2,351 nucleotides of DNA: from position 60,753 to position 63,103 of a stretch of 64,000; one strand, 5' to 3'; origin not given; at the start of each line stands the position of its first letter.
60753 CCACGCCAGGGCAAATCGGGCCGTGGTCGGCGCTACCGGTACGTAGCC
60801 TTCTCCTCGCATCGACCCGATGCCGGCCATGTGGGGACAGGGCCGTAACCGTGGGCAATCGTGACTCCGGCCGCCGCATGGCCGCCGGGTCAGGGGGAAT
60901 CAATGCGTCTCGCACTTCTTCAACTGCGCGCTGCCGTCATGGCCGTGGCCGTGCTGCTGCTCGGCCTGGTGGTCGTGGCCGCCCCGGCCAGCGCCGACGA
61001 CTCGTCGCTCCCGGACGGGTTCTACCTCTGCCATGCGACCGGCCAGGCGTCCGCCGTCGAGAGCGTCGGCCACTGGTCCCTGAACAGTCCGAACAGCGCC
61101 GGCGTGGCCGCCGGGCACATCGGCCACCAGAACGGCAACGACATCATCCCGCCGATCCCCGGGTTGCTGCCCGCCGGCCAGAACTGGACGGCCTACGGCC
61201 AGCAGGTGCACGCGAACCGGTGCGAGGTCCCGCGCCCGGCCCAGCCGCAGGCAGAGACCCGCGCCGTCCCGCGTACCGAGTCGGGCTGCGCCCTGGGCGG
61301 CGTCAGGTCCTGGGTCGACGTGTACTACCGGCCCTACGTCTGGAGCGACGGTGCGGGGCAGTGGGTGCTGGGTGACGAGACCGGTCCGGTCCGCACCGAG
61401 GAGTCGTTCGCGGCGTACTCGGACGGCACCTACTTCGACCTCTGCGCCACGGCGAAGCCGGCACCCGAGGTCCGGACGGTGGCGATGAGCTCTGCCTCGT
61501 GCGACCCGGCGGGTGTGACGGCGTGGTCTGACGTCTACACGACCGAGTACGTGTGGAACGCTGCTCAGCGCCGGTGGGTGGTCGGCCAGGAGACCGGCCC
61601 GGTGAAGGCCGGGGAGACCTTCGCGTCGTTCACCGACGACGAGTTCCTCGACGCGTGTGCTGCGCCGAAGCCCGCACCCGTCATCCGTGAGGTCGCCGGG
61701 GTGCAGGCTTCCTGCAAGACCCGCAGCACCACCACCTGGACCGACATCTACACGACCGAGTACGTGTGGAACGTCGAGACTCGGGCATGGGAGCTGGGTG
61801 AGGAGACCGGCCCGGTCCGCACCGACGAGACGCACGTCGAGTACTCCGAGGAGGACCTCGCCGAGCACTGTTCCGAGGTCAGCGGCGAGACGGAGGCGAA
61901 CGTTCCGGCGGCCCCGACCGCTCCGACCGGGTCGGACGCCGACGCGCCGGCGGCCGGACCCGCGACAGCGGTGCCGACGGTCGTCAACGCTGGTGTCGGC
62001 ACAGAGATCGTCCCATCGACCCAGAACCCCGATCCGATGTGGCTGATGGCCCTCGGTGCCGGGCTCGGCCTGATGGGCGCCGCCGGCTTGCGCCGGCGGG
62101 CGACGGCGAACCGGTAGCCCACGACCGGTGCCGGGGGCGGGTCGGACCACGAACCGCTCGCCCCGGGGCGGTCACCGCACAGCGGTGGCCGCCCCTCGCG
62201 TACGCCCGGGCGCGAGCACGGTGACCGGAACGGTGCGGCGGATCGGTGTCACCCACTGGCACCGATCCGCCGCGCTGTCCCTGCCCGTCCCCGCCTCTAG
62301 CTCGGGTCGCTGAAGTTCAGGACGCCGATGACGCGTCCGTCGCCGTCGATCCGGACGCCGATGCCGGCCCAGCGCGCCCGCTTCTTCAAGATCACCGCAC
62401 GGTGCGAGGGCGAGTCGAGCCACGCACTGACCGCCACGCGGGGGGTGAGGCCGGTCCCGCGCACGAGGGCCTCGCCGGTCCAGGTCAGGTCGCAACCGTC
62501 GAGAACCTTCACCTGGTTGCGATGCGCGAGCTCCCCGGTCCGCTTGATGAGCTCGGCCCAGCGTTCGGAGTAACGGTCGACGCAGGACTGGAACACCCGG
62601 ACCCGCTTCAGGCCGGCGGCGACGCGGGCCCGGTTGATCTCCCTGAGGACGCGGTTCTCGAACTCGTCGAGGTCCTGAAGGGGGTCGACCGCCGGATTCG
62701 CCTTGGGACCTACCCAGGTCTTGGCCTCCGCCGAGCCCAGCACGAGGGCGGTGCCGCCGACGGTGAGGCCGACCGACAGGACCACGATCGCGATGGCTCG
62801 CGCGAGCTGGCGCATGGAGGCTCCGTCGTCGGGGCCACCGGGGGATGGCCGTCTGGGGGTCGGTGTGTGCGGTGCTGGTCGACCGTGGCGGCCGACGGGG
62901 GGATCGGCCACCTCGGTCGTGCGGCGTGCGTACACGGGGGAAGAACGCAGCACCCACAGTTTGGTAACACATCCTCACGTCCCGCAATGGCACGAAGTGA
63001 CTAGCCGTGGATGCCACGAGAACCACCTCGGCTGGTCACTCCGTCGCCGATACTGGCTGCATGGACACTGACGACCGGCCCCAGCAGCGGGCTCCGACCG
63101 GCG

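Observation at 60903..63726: Class F sortase with a non-LPXTG candidate substrate (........)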

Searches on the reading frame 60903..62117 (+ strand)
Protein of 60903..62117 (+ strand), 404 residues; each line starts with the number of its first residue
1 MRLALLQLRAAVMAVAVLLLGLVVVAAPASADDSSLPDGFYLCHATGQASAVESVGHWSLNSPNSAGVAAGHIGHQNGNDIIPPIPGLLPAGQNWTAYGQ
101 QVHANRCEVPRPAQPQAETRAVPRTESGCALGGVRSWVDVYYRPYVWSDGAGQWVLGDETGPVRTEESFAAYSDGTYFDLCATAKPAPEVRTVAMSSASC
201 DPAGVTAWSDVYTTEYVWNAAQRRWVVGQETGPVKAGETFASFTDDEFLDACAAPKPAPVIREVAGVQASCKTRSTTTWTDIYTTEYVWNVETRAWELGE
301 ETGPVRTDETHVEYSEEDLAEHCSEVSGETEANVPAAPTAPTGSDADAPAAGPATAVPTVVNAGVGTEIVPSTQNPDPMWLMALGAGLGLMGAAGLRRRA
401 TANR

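Call 3: search_protein_families(library=pfam, proteins=[window:60903-62117:+], max_evalue=0.1)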
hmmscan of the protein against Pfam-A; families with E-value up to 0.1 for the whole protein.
window:60903-62117:+ (404 aa): 0 families

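Call 4: search_protein_families(library=ncbifam, proteins=[window:60903-62117:+], max_evalue=0.1)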
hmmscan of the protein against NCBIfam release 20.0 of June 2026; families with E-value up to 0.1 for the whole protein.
window:60903-62117:+ (404 aa): 0 families

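Call 6: find_homologous_proteins(query=window:60903-62117:+)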
Query window:60903-62117:+ (404 aa): 24 proteins with E <= 0.001 among 8000 candidates.
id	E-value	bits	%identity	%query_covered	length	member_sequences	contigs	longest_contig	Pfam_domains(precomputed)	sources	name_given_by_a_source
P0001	1.8e-270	915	100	100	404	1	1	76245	-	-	-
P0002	5.9e-165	568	47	96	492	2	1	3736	PF07024.19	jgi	jgi:hypothetical protein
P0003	5.0e-152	525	64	63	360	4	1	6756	-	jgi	jgi:hypothetical protein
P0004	6.5e-151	521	51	78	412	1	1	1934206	-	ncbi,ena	-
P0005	3.1e-150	519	61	52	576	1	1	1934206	PF07024.19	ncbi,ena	-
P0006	4.9e-145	502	56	100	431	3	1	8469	-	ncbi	-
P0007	4.4e-141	489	50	79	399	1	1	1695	-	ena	-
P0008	3.5e-123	430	61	53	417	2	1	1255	-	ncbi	ncbi:MAG: hypothetical protein ACRDUA_21295, partial [Micromonosporaceae bacterium]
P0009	2.8e-122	427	53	79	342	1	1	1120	PF22283.3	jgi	jgi:hypothetical protein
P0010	5.5e-120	420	64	62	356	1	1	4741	-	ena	-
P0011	1.5e-119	418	64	62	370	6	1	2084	-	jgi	jgi:hypothetical protein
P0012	5.4e-116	406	64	62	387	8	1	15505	-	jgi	jgi:hypothetical protein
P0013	9.4e-81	290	45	80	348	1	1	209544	-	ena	-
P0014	1.8e-80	289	52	67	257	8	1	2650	-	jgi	jgi:hypothetical protein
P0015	5.9e-62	228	55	53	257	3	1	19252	-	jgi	-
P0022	9.4e-31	126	39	50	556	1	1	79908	-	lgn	-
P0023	6.4e-28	116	42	38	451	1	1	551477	-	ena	-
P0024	1.4e-23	102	35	55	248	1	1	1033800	-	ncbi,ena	-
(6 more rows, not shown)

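Call 16: find_encoding_contigs(protein=P0004, flank=8000, max_places=2)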
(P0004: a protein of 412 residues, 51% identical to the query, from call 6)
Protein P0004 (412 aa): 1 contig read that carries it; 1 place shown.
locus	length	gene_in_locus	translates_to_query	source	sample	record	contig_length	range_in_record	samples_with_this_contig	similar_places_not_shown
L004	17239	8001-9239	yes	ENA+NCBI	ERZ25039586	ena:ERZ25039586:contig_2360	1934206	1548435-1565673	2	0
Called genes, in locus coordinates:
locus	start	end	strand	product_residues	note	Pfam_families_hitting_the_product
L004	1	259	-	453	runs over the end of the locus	PF00120:Gln-synt_C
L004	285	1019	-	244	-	PF00392:GntR, PF13545:HTH_Crp_2 (faint), PF02082:Rrf2, PF07729:FCD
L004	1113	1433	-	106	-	-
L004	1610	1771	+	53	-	-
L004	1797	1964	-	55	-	-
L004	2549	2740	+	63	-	PF23143:2TM_P5A-ATPase (weak)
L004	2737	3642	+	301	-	PF01633:Choline_kinase, PF01636:APH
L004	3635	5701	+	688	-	PF01266:DAO, PF01494:FAD_binding_3 (faint), PF13450:NAD_binding_8 (faint), PF16350:FAO_M, PF01571:GCV_T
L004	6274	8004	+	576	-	PF07024:ImpE (faint)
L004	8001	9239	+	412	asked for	-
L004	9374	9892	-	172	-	PF00188:CAP (weak)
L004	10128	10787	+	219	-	PF04203:Sortase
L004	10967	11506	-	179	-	PF01161:PBP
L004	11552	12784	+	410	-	PF13241:NAD_binding_7, PF00590:TP_methylase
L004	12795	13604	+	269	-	PF22435:MRM3-like_sub_bind (weak), PF00588:SpoU_methylase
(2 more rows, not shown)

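Call 17: find_encoding_contigs(protein=P0022, flank=8000, max_places=2)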
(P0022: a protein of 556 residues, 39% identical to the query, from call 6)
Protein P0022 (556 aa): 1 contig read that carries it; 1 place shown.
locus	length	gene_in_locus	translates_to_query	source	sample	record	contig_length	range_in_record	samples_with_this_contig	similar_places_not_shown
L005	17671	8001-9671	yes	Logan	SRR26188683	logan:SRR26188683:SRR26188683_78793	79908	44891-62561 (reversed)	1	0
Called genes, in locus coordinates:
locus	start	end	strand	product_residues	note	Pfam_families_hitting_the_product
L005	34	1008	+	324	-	PF00004:AAA (faint), PF07728:AAA_5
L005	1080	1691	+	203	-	-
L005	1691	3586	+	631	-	PF05762:VWA_CoxE (weak)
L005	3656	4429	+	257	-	-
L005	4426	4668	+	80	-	PF11238:DUF3039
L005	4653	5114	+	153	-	-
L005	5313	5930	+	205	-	PF19474:DUF6011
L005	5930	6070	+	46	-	-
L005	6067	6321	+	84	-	-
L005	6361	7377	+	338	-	-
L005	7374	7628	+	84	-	-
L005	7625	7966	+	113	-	-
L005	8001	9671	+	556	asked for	-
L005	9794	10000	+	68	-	-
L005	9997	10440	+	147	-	PF01661:Macro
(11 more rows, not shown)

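Call 18: find_encoding_contigs(protein=P0023, flank=8000, max_places=2)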
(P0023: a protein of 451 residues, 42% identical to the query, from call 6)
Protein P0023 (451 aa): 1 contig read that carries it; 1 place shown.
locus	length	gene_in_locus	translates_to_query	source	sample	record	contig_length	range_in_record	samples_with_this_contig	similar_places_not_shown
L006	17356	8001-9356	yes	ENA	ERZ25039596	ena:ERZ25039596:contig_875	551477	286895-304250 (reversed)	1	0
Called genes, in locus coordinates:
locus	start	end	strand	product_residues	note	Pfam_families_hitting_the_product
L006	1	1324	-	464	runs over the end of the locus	PF00270:DEAD, PF00271:Helicase_C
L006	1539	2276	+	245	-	PF13794:Ferritin_fold-like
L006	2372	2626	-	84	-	-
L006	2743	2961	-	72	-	PF11305:DUF3107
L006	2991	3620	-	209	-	PF00440:TetR_N, PF21943:TetR_C_46 (weak)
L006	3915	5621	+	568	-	-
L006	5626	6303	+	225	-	PF04203:Sortase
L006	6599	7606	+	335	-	-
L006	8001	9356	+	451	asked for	-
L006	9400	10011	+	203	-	PF04203:Sortase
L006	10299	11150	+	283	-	-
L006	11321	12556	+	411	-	PF00899:ThiF, PF00581:Rhodanese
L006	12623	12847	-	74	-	-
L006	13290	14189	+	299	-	-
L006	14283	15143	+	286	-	-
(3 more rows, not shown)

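Call 19: find_encoding_contigs(protein=P0024, flank=8000, max_places=2)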
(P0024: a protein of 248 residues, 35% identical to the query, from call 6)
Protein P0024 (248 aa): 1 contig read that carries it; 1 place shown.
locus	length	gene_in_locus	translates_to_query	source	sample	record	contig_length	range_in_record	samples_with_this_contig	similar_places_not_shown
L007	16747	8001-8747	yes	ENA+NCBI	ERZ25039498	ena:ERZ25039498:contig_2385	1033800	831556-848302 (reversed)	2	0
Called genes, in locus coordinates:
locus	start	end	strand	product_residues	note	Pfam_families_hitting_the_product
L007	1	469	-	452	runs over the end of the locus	PF03176:MMPL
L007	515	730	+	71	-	-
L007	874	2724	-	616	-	PF00501:AMP-binding, PF23562:AMP-binding_C_3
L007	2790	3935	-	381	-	PF02771:Acyl-CoA_dh_N, PF02770:Acyl-CoA_dh_M, PF00441:Acyl-CoA_dh_1, PF08028:Acyl-CoA_dh_2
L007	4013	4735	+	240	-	PF00376:MerR (weak), PF13411:MerR_1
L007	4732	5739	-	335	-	PF00296:Bac_luciferase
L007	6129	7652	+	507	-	-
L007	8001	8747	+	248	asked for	-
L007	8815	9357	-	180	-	PF04073:tRNA_edit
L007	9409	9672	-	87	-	-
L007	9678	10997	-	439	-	PF04024:PspC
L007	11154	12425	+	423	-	PF04024:PspC, PF13581:HATPase_c_2 (weak), PF02518:HATPase_c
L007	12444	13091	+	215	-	PF00072:Response_reg, PF08281:Sigma70_r4_2, PF00196:GerE, PF04545:Sigma70_r4 (weak)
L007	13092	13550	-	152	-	PF19853:DUF6328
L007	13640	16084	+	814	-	PF00580:UvrD-helicase, PF13245:AAA_19, PF13361:UvrD_C, PF13538:UvrD_C_2, PF21196:PcrA_UvrD_tudor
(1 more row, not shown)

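Call 82: predict_structure(alignment_id=A4)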
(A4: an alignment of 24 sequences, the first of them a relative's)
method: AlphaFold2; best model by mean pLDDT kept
length: 404 residues; sequences in the alignment: 24
mean_pLDDT: 73.5   pTM: 0.42
mean pLDDT of the five models: 73.5, 72.6, 72.4, 70.5, 70.4
residues with pLDDT >= 90: 196; 70-90: 30; 50-70: 61; < 50: 117
segments of 3 or more residues with pLDDT < 50: 22-36, 66-98, 329-379, 385-389, 392-404
pLDDT, mean of each block of 10 residues (from residue 1): 70 72 38 45 57 56 51 42 41 46 59 89 96 97 91 91 96 95 97 97 96 97 96 97 95 96 96 95 97 95 96 93 65 45 43 43 39 45 51 47 42
secondary structure, 60 per line:
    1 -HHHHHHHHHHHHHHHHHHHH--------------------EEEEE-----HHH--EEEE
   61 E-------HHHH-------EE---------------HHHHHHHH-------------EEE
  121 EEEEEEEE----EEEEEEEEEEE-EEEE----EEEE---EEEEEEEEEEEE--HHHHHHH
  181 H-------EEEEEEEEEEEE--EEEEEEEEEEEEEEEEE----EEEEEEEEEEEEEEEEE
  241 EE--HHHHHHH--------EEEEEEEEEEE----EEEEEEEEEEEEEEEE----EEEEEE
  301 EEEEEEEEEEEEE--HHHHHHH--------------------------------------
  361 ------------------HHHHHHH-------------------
elements in order: H2-21 E42-46 E57-61 H69-72 H97-104 E118-128 E133-143 E145-148 E153-156 E160-171 H174-181 E189-200 E203-219 E224-242 H245-251 E260-270 E275-290 E295-313 H316-322 H379-385

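Call 84: fold_search(model_id=the predicted structure, library=pdb)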
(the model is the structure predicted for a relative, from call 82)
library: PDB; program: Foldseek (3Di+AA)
matches with E <= 10: 746; with E <= 0.001: 0
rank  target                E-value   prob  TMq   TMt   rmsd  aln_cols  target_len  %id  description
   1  3u0k_B                9.7e-03  0.21  0.06  0.11  48.1       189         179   12  Crystal Structure of the genetically encoded calcium indicator RCaMP (released 2012-10-03)
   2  4k15_A                3.2e-02  0.66  0.10  0.25  46.6       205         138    8  2.75 Angstrom Crystal Structure of Hypothetical Protein lmo2686 from Listeria monocytogenes EGD-e (released 2013-04-17)
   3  9feq                  4.4e-02  0.13  0.07  0.11  46.2       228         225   11  LSSmOrange (P1) - Directionality of Optical Properties of Fluorescent Proteins (released 2025-06-04)
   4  6qp8_A                1.0e-01  0.10  0.07  0.05  41.5       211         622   12  Drosophila Semaphorin 2b (released 2019-08-21)
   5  2ye1                  1.1e-01  0.12  0.07  0.12  43.9       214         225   11  X-ray structure of the cyan fluorescent proteinmTurquoise-GL (K206A mutant) (released 2012-04-11)
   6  3kny                  1.3e-01  0.47  0.08  0.16  36.2       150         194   11  Crystal structure of a two domain protein with unknown function (bt_3535) from bacteroides thetaiotaomicron vpi-5482 at  (released 2009-12-01)
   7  4b5y                  1.4e-01  0.11  0.07  0.11  46.6       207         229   12  X-ray structure of the cyan fluorescent protein mTurquoise-GL (K206A mutant) in space group C222(1) (released 2013-08-28)
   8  4p04_B                2.1e-01  0.06  0.06  0.05  44.4       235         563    6  Apo form of bacterial arylsulfate sulfotransferase (ASST) H436N mutant with MPO in the active site (released 2014-03-26)
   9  5grs_A                2.2e-01  0.04  0.06  0.07  47.1       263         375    9  Complex structure of the fission yeast SREBP-SCAP binding domains (released 2016-12-14)
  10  7zty                  2.3e-01  0.06  0.07  0.07  39.0       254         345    9  Structure of Vps39 N-terminal domain from Chaetomium thermophilum (released 2022-09-21)
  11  9n2e_A                2.6e-01  0.33  0.09  0.07  45.7       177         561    9  Cryo-EM structure of F. johnsoniae BamAP (released 2025-07-09)
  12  8ef2_L                3.2e-01  0.05  0.06  0.10  39.0       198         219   14  Crystal structure of a NHP anti-ZIKV neutralizing antibody rhMZ107-B (released 2023-08-30)
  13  8rmj_A                3.3e-01  0.05  0.07  0.05  45.6       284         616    8  Drosophila Semaphorin 2b in complex with glycosaminoglycan mimic SOS (released 2024-07-31)
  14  3s5c_B                3.7e-01  0.18  0.07  0.17  37.4       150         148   14  Crystal Structure of a Hexachlorocyclohexane dehydrochlorinase (LinA) Type2 (released 2012-05-23)
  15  7epx_L                3.9e-01  0.05  0.06  0.10  41.5       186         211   12  S protein of SARS-CoV-2 in complex with GW01 (released 2022-05-18)
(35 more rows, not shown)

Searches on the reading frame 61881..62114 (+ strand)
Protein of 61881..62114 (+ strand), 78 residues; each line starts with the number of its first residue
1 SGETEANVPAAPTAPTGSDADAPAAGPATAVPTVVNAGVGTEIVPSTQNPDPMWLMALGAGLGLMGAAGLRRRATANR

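Call 34: search_protein_families(library=ncbifam, proteins=[window:61881-62114:+], max_evalue=10)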
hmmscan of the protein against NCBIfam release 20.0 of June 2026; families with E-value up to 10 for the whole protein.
seq(78 aa): 3 families
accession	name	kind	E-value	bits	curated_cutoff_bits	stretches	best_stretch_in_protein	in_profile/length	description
TIGR03901.2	MYXO-CTERM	domain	0.02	15.3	20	1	57-73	17-32/34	MYXO-CTERM sorting domain-containing protein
NF033191.4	JDVT-CTERM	domain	0.26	11.2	27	1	44-73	9-34/35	JDVT-CTERM domain-containing protein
NF033554.9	floc_PepA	equivalog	1.5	8.6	80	1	29-74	220-260/261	flocculation-associated PEP-CTERM protein PepA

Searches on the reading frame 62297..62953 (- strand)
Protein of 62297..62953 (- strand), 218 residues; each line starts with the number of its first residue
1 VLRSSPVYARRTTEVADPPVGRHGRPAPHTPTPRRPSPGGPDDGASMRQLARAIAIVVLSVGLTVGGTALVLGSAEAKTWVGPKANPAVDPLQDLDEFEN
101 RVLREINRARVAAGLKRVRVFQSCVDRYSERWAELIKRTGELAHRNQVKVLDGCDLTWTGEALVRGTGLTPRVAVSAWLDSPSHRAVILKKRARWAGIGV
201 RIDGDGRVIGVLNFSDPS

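Call 3: search_protein_families(library=pfam, proteins=[window:62297-62953:-], max_evalue=0.1)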
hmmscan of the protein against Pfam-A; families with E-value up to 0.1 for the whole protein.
window:62297-62953:- (218 aa): 1 family
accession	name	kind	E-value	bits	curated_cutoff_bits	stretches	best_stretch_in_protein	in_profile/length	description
PF00188.32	CAP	-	2.1e-05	25.8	21.1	1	103-213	1-116/117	Cysteine-rich secretory protein family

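Call 4: search_protein_families(library=ncbifam, proteins=[window:62297-62953:-], max_evalue=0.1)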
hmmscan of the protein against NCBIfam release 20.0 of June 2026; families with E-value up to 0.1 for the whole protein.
window:62297-62953:- (218 aa): 2 families
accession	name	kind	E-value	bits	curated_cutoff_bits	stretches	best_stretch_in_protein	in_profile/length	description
TIGR02909.1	spore_YkwD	subfamily_domain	5.2e-06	26.4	171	1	153-208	65-119/127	uncharacterized protein, YkwD family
NF052539.1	DivAsocLipDalA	equivalog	0.0052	16.6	200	1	174-208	128-162/169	divisome-associated lipoprotein DalA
